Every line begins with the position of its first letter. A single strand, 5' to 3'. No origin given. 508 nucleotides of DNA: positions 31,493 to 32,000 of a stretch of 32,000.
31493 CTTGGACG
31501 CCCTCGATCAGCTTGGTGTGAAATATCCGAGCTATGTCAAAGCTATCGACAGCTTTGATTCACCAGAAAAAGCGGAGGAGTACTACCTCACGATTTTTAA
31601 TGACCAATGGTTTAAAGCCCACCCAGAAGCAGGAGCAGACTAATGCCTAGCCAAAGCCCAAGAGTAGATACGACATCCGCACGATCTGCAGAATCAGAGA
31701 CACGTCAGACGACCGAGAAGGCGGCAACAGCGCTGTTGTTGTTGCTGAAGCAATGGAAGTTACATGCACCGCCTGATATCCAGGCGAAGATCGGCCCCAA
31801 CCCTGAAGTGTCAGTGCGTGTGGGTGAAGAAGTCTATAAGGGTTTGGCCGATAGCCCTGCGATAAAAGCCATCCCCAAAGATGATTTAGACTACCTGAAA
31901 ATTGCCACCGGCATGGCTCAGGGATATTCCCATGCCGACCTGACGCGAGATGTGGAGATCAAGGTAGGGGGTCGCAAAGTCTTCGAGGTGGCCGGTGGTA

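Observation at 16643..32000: Type IV secretion / conjugation-like module, probably the cyanobacterial MPF-C class, built mostly of unrecognisable proteins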

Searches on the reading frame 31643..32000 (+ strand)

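Call 5: search_protein_families(library=pfam, max_evalue=0.1, proteins=[window:31643-32000:+])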
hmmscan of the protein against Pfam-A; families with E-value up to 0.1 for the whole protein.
window:31643-32000:+ (119 aa): 0 families

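Call 28: find_homologous_proteins(query=window:31643-32000:+, max_evalue=0.001)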
Query window:31643-32000:+ (119 aa): 1 proteins with E <= 0.001 among 7 candidates.
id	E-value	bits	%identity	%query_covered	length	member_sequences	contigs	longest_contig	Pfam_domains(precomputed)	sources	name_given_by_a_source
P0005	1.9e-70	251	100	100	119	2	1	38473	-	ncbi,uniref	ncbi:hypothetical protein, partial [Acaryochloris thomasi]|uniref:hypothetical protein n=1 Tax=Acary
